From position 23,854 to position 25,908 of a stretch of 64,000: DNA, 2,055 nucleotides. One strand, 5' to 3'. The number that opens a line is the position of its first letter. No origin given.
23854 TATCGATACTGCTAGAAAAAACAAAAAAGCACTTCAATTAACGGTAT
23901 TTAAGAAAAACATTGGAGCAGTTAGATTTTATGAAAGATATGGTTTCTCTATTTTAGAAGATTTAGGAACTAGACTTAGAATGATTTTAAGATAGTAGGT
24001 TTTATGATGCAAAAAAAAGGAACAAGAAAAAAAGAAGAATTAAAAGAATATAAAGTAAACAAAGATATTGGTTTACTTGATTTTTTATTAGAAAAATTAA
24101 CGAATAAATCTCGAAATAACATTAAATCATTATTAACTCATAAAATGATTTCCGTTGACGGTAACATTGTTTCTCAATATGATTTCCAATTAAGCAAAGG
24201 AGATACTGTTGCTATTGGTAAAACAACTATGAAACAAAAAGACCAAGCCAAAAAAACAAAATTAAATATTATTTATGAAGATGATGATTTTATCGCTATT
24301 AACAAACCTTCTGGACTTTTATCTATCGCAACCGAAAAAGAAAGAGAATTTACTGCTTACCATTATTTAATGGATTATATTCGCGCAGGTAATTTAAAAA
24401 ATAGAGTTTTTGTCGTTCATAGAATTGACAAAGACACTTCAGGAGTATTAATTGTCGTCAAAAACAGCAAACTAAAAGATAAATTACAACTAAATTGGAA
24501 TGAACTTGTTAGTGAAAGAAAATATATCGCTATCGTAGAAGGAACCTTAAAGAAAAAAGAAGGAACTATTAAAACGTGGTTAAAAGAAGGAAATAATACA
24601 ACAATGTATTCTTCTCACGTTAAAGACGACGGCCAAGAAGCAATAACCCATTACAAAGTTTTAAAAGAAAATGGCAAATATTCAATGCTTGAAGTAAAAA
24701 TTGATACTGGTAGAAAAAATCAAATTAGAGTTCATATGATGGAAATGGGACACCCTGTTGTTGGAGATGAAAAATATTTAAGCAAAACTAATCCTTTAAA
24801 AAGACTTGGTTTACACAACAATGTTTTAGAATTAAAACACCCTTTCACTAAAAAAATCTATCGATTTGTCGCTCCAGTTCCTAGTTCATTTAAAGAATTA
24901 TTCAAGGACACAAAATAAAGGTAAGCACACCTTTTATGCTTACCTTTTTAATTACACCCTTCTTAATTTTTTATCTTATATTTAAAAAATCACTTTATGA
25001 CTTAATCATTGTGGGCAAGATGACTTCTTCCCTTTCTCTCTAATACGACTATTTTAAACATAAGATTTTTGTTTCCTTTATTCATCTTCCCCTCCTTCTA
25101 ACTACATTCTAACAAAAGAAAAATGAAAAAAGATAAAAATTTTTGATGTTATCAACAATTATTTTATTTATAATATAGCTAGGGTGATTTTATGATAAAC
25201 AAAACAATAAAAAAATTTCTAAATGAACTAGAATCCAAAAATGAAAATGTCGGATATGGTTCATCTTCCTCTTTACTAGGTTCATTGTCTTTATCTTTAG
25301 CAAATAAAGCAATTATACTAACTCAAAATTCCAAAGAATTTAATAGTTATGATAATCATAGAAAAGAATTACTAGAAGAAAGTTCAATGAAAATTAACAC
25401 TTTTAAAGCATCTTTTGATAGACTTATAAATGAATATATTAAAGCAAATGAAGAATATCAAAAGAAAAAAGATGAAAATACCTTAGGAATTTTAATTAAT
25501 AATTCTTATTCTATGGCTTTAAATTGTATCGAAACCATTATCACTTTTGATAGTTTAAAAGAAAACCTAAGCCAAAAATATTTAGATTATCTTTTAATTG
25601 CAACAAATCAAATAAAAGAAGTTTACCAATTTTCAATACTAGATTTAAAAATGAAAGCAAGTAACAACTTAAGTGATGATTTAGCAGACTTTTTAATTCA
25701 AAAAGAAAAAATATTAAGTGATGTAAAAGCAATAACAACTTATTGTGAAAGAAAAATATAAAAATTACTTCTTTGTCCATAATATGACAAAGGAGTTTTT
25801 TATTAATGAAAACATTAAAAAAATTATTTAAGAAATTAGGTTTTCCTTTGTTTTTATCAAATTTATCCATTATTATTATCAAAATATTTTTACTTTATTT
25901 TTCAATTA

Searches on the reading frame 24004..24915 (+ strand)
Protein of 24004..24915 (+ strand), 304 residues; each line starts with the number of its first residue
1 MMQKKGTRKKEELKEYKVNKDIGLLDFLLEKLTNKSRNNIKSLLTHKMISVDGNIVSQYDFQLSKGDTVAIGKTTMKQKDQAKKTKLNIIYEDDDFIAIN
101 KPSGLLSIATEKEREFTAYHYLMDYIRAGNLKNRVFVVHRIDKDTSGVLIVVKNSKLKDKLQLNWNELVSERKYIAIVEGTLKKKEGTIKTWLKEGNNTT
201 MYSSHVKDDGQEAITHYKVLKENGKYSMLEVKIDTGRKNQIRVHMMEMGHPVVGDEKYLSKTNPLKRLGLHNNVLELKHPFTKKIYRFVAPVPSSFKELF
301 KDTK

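Call 93: search_protein_families(library=pfam, proteins=[window:24004-24915:+], max_evalue=0.001)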
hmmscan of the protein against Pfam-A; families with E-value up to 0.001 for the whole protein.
window:24004-24915:+ (304 aa): 2 families
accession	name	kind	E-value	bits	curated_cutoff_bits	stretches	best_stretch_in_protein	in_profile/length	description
PF00849.27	PseudoU_synth_2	-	2.7e-33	115.8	26.8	1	95-245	1-150/152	RNA pseudouridylate synthase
PF01479.30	S4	-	0.00075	19.6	22.8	0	24-69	3-48/48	S4 domain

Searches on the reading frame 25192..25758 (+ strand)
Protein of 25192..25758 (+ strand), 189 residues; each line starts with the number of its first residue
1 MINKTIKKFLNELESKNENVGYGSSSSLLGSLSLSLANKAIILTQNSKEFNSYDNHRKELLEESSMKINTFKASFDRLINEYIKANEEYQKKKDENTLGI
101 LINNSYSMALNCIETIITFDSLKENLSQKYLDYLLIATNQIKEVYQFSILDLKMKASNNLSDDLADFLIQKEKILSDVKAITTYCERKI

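Call 93: search_protein_families(library=pfam, proteins=[window:25192-25758:+], max_evalue=0.001)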
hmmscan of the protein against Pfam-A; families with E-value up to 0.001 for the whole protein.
window:25192-25758:+ (189 aa): 1 family
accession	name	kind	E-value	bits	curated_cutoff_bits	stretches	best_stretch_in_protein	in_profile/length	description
PF04961.17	FTCD_C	-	1.5e-08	35.1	24.5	1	5-93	1-89/182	Formiminotransferase-cyclodeaminase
